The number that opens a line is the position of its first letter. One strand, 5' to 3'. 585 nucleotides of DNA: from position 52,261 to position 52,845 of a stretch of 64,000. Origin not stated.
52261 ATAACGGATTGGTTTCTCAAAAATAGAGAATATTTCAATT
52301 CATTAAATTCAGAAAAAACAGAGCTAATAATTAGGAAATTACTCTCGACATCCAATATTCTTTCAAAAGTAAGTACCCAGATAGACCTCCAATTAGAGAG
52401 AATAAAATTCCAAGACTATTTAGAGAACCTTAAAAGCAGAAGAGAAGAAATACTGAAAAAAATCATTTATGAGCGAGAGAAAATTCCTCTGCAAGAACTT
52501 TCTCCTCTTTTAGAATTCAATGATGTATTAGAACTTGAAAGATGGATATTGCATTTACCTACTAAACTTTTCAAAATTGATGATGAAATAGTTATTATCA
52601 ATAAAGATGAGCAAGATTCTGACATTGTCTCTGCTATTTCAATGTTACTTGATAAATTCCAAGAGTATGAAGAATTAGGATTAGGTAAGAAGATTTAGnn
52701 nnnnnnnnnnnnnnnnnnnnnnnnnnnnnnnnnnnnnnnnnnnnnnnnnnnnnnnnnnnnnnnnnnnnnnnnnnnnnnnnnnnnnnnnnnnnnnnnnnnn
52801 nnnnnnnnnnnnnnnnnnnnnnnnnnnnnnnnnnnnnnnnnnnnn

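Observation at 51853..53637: Adjacent unknown protein and LRR protein share a novel C-terminal module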

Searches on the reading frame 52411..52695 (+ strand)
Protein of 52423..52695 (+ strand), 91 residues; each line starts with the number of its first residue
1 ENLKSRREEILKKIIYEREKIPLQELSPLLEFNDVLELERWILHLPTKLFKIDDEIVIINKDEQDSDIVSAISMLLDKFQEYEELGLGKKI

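Call 6: search_protein_families(library=pfam, proteins=[window:52423-52695:+], max_evalue=10)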
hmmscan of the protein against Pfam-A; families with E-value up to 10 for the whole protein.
seq(91 aa): 1 family
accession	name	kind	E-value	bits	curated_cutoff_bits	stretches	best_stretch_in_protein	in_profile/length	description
PF08112.16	ATP-synt_E_2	-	1.5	9.6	25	1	2-30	19-47/56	ATP synthase epsilon subunit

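Call 22: search_protein_representatives(alignment_id=A1)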
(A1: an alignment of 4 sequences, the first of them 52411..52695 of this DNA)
Query: 4 sequences, 95 profile positions. Proteins with E-value up to 0.001 (for the whole library): 103; up to 1e-10: 14; up to 1e-30: 2. The best 103 are listed.
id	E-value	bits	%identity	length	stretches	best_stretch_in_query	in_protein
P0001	3.8e-44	165.1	-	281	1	1-95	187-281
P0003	7.4e-44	164.1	-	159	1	2-95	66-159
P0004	2.9e-20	88.5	-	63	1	25-92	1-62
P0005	1.5e-18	83.0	-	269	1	3-94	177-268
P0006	6.6e-18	81.0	-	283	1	3-95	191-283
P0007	1.0e-14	70.7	-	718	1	9-94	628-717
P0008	8.0e-14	67.9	-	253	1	3-95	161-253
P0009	2.2e-13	66.5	-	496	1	9-93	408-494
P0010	5.1e-13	65.3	-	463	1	9-93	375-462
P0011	6.8e-12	61.7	-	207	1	6-93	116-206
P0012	9.3e-12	61.3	-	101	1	6-88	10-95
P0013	3.4e-11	59.5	-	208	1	4-92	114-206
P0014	5.5e-11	58.8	-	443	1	6-93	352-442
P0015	9.9e-11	58.0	-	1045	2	9-94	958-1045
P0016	1.2e-10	57.7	-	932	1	5-94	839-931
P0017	1.3e-10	57.6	-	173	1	8-93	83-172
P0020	3.4e-09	53.0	-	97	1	10-94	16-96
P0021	3.6e-09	53.0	-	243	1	9-94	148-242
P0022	5.1e-09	52.5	-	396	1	5-93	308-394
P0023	5.3e-09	52.4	-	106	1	7-93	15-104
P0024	5.8e-09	52.3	-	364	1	10-93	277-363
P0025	9.5e-09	51.6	-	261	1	4-92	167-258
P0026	1.0e-08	51.5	-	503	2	10-78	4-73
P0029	2.4e-08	50.3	-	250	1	9-77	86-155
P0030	5.5e-08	49.2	-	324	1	4-93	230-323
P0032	9.9e-08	48.4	-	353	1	6-95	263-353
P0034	1.2e-07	48.1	-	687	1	5-84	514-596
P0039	3.5e-07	46.6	-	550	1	5-94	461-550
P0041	6.3e-07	45.8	-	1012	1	4-87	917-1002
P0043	6.9e-07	45.6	-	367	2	7-90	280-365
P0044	8.1e-07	45.4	-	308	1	2-94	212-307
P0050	2.4e-06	43.9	-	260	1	3-94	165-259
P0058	6.4e-06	42.6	-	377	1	12-88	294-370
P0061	8.6e-06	42.1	-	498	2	11-94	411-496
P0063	1.2e-05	41.7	-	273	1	7-95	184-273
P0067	1.7e-05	41.2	-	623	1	8-90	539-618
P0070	2.6e-05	40.6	-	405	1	6-95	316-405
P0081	6.0e-05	39.4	-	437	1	8-92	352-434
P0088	1.1e-04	38.6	-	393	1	8-86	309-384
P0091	2.3e-04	37.5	-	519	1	6-82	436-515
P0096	4.6e-04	36.6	-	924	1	5-95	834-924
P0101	8.0e-04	35.8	-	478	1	10-88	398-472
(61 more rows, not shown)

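Call 28: search_protein_families(library=pfam, alignment_id=A3, max_evalue=0.01)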
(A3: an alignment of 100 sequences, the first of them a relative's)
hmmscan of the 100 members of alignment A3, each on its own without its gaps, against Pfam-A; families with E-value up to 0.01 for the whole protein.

A. member 1, P0005 (269 aa): 0 families

B. families by the number of members that match (of 100 scanned): 157 families (the first 25 are shown)
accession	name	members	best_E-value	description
PF01399.33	PCI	36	3.7e-09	PCI domain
PF12773.13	DZR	10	4e-05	Double zinc ribbon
PF12799.13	LRR_4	8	3.8e-25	Leucine Rich repeats (2 copies)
PF13855.12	LRR_8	8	1.7e-22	Leucine rich repeat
PF00560.39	LRR_1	7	6e-13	Leucine Rich Repeat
PF13248.11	Zn_ribbon_3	7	1e-06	zinc-ribbon domain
PF07719.23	TPR_2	6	8.1e-40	Tetratricopeptide repeat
PF13240.11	Zn_Ribbon_1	6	6.5e-06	zinc-ribbon domain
PF17120.11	zf-RING_16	6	0.0033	RING/Ubox like zinc-binding domain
PF18884.5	TSP3_bac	5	3.3e-63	Bacterial TSP3 repeat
PF13646.12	HEAT_2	5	8.9e-63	HEAT repeats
PF10255.15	Paf67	5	0.00011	RNA polymerase I-associated factor PAF67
PF00515.34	TPR_1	4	1.3e-46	Tetratricopeptide repeat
PF13181.12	TPR_8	4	6e-35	Tetratricopeptide repeat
PF03130.22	HEAT_PBS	4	1.1e-29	PBS lyase HEAT-like repeat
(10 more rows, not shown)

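Call 31: search_solved_structures(query=A4, max_evalue=1, show_alignments=3)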
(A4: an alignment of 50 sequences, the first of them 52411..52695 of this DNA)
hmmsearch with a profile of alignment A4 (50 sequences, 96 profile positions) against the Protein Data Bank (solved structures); distinct sequences matched with E-value up to 1: 12.
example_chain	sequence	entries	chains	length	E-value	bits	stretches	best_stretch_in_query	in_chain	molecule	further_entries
3j8b_A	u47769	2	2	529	0.064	16.5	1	12-59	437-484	Eukaryotic translation initiation factor 3 subunit A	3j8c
6zon_A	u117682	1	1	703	0.077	16.2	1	12-60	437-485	Eukaryotic translation initiation factor 3 subunit A,Eukaryotic translation initiation fac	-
8up5_P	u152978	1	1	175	0.25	14.6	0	51-82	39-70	KEOPS complex subunit Pcc1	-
8amz_T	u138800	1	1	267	0.41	13.9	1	20-82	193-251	PCI domain-containing protein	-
3os4_A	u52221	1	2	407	0.59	13.4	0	16-49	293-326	Nicotinate phosphoribosyltransferase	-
6r6h_C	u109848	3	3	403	0.81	13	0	12-85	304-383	COP9 signalosome complex subunit 3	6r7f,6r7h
6r7i_C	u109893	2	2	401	0.81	13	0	12-85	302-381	COP9 signalosome complex subunit 3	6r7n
3o2q_B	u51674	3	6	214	0.83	12.9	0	69-88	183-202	RNA polymerase II subunit A C-terminal domain phosphatase SSU72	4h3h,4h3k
3o2s_B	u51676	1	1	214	0.84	12.9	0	69-88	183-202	RNA polymerase II subunit A C-terminal domain phosphatase SSU72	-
4d10_C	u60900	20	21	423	0.89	12.8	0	12-85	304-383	COP9 SIGNALOSOME COMPLEX SUBUNIT 3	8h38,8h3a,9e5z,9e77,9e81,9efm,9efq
4d18_C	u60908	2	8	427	0.89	12.8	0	12-85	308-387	COP9 SIGNALOSOME COMPLEX SUBUNIT 3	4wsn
8h3f_C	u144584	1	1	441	0.94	12.7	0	12-85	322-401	COP9 signalosome complex subunit 3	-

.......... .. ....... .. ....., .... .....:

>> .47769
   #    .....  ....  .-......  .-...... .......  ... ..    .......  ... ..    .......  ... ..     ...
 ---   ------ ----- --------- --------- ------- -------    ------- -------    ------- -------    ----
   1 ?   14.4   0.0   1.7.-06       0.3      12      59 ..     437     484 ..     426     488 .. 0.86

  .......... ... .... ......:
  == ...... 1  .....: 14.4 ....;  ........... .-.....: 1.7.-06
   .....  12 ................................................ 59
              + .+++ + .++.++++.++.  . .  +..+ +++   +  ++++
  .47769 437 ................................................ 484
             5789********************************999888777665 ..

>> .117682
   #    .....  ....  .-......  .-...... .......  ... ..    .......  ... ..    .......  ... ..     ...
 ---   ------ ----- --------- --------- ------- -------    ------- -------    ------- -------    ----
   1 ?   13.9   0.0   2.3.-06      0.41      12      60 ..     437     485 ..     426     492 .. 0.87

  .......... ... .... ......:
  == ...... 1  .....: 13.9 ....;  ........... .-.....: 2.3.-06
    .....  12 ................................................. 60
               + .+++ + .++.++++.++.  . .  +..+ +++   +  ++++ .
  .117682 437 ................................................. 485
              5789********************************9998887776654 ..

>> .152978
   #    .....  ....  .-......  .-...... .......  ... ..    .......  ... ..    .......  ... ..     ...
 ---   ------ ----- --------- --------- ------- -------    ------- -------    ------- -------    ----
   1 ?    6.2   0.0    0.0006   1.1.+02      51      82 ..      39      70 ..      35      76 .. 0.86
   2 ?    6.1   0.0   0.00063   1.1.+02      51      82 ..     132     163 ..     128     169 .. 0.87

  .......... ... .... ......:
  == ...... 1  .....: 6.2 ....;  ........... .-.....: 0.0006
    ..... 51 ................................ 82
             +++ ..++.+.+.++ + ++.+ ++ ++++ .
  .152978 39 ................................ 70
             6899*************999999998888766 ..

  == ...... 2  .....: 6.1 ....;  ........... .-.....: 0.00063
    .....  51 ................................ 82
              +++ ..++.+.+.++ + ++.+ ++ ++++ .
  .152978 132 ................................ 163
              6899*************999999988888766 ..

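Call 32: find_homologous_proteins(query=A4, max_evalue=0.001)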
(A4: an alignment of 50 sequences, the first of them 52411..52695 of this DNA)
Query A4 (50 sequences) (95 aa, profile of the alignment): 5 proteins with E <= 0.001 among 1429 candidates.
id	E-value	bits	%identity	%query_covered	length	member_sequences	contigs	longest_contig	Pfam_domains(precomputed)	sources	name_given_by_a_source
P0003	6.7e-20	89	90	97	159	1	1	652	-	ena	-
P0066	8.0e-19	85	30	91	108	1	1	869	-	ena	-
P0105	1.2e-10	59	35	65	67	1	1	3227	-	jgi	-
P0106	4.7e-10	57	34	59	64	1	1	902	-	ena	-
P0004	2.3e-8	52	32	43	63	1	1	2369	-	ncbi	ncbi:MAG: hypothetical protein ACTSSL_13485, partial [Candidatus Heimdallarchaeaceae archaeon]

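Call 33: search_protein_families(library=pfam, alignment_id=A4, max_evalue=0.1)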
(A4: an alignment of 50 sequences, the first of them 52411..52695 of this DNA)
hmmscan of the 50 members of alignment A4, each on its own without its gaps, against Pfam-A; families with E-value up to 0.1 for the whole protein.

A. member 1, window:52411-52695:+ (95 aa): 0 families

B. families by the number of members that match (of 50 scanned): 39 families (the first 25 are shown)
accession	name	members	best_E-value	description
PF01399.33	PCI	33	3.9e-07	PCI domain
PF10075.15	CSN8_PSD8_EIF3K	17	0.00036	CSN8/PSMD8/EIF3K family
PF10255.15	Paf67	11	7.5e-05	RNA polymerase I-associated factor PAF67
PF22273.1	DUF6956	2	0.045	Domain of unknown function (DUF6956)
PF08721.17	Tn7_Tnp_TnsA_C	2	0.084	TnsA endonuclease C terminal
PF19286.4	ZSWIM1-3_C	1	0.0023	Zinc finger SWIM domain-containing protein 1/3, C-terminal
PF12632.12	Vezatin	1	0.01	Mysoin-binding motif of peroxisomes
PF24993.1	GNC1_N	1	0.013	Stalled ribosome sensor GCN1 N-terminal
PF09494.16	Slx4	1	0.016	Slx4 endonuclease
PF01325.25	Fe_dep_repress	1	0.016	Iron dependent repressor, N-terminal DNA binding domain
PF05504.16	Spore_GerAC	1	0.017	Spore germination B3/ GerAC like, C-terminal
PF09862.15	DUF2089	1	0.018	Domain of unknown function (DUF2089)-HTH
PF10369.15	ALS_ss_C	1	0.025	Small subunit of acetolactate synthase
PF15460.11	SAS4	1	0.029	Something about silencing, SAS, complex subunit 4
PF18954.5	DUF5697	1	0.033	Family of unknown function (DUF5697)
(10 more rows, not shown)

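Call 42: predict_structure(alignment_id=A4)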
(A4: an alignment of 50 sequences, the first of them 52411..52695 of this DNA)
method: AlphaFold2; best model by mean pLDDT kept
length: 95 residues; sequences in the alignment: 50
mean_pLDDT: 85.8   pTM: 0.71
mean pLDDT of the five models: 85.8, 85.3, 84.9, 83.9, 83.5
residues with pLDDT >= 90: 38; 70-90: 52; 50-70: 5; < 50: 0
segments of 3 or more residues with pLDDT < 50: none
pLDDT, mean of each block of 10 residues (from residue 1): 81 90 95 91 90 92 83 81 82 60
secondary structure, 60 per line:
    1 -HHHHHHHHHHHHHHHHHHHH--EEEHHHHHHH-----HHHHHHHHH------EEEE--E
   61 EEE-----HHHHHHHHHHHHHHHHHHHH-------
elements in order: H2-21 E24-26 H27-33 H39-47 E54-57 E60-63 H69-88

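Call 47: fold_search(model_id=the predicted structure, library=pdb)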
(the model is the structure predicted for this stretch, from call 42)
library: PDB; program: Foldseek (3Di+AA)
matches with E <= 10: 594; with E <= 0.001: 0
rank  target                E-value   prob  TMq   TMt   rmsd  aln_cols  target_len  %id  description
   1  4d10_C                3.8e-02  0.96  0.50  0.13  18.9       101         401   13  Crystal structure of the COP9 signalosome (released 2014-07-23)
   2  4b0z_A                4.6e-02  1.00  0.47  0.21   1.9        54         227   22  Crystal structure of S. pombe Rpn12 (released 2012-09-12)
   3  4cr2_T                5.2e-02  0.95  0.48  0.18  16.3        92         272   22  Deep classification of a large cryo-EM dataset defines the conformational landscape of the 26S proteasome (released 2014-04-02)
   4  5l4k_P                1.1e-01  0.89  0.45  0.11  13.3        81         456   16  The human 26S proteasome lid (released 2016-09-07)
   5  9cpa_Q                1.1e-01  0.82  0.48  0.12  23.9       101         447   18  Structure of a Mammalian DHX29-bound 43S Pre-initiation Complex (released 2025-07-23)
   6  9efq_C                1.3e-01  0.92  0.51  0.14  11.9        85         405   13  Cryo-EM structure of COP9 signalosome precatalytic state with neddylated cullin-2 (released 2025-12-03)
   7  4b0z_B                1.6e-01  0.99  0.50  0.23   1.9        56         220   23  Crystal structure of S. pombe Rpn12 (released 2012-09-12)
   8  6r7f_C                1.6e-01  0.80  0.49  0.13  18.6       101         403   13  Structural basis of Cullin-2 RING E3 ligase regulation by the COP9 signalosome (released 2019-08-28)
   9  3jcp_P                1.6e-01  0.75  0.44  0.11  13.4        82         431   24  Structure of yeast 26S proteasome in M2 state derived from Titan dataset (released 2016-06-15)
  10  7w37_W                1.7e-01  0.84  0.45  0.11  13.6        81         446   16  Structure of USP14-bound human 26S proteasome in state EA1_UBL (released 2022-05-04)
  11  5wvi_P                1.8e-01  0.57  0.40  0.11  13.9        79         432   20  The resting state of yeast proteasome (released 2017-03-22)
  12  9qo6_B                1.9e-01  0.69  0.48  0.36  19.8        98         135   17  9-subunit COP9 signalosome complex (released 2026-02-04)
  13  9bv3_W                2.0e-01  0.82  0.47  0.12  13.7        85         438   16  M1B Midnolin-Proteasome (released 2025-06-11)
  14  9qo1_H                2.3e-01  0.89  0.55  0.32  14.7        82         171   17  Activated 9-subunit COP9 signalosome and neddylated SCF (SKP1-SKP2-CKS1) complex structure (released 2026-02-11)
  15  4aih_E                2.3e-01  0.72  0.47  0.36   9.1        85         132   16  Crystal structure of RovA from Yersinia in its free form (released 2012-09-12)
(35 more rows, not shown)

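Call 50: list_cluster_members(proteins=[P0007, P0009, P0010, P0011, P0015, P0016, P0020, P0022, P0025, P0029])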
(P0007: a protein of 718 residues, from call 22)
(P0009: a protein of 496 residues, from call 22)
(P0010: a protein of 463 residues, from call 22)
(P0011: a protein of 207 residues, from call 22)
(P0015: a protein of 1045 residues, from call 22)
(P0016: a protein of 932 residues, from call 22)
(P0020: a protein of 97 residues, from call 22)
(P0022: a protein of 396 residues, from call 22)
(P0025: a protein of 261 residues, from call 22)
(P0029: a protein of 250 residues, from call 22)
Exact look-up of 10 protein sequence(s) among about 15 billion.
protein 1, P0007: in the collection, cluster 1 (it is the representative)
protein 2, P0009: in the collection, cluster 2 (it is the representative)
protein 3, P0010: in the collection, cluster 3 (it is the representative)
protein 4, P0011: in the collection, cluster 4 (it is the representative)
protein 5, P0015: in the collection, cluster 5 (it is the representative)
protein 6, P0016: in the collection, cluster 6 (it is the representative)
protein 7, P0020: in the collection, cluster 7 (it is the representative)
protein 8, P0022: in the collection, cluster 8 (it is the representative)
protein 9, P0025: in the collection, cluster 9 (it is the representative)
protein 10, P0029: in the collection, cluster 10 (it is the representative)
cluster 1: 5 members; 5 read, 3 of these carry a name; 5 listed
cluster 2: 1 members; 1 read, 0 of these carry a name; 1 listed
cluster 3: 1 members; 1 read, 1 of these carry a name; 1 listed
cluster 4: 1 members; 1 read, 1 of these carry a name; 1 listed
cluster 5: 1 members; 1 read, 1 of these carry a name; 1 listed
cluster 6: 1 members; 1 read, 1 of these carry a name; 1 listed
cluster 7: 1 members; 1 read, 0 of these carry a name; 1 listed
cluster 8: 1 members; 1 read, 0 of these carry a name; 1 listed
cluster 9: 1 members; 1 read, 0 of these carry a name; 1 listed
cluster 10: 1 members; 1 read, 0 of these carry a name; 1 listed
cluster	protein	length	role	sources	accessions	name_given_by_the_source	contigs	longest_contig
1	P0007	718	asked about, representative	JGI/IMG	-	-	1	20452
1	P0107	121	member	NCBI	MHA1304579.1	MAG: hypothetical protein ACTSPI_12855, partial [Candidatus Heimdallarchaeaceae archaeon]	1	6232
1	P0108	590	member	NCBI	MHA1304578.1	MAG: right-handed parallel beta-helix repeat-containing protein [Candidatus ...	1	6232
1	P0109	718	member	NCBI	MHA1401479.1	MAG: right-handed parallel beta-helix repeat-containing protein [Candidatus ...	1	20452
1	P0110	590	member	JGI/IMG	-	-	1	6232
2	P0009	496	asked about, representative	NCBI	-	-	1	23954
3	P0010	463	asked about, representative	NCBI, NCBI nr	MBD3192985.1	MAG: hypothetical protein GF308_20275 [Candidatus Heimdallarchaeota archaeon] | hypothetical protein [Candidatus Heimdallarchaeota archaeon]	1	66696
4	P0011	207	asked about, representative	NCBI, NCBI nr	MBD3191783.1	MAG: hypothetical protein GF308_14145 [Candidatus Heimdallarchaeota archaeon] | hypothetical protein [Candidatus Heimdallarchaeota archaeon]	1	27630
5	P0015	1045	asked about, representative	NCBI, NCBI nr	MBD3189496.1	MAG: hypothetical protein GF308_02580 [Candidatus Heimdallarchaeota archaeon] | hypothetical protein [Candidatus Heimdallarchaeota archaeon]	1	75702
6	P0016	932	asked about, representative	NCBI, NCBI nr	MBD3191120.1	MAG: hypothetical protein GF308_10770 [Candidatus Heimdallarchaeota archaeon] | hypothetical protein [Candidatus Heimdallarchaeota archaeon]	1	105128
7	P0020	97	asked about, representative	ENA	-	-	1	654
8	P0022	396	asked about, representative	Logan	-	-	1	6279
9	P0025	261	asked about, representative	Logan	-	-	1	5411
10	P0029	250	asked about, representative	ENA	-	-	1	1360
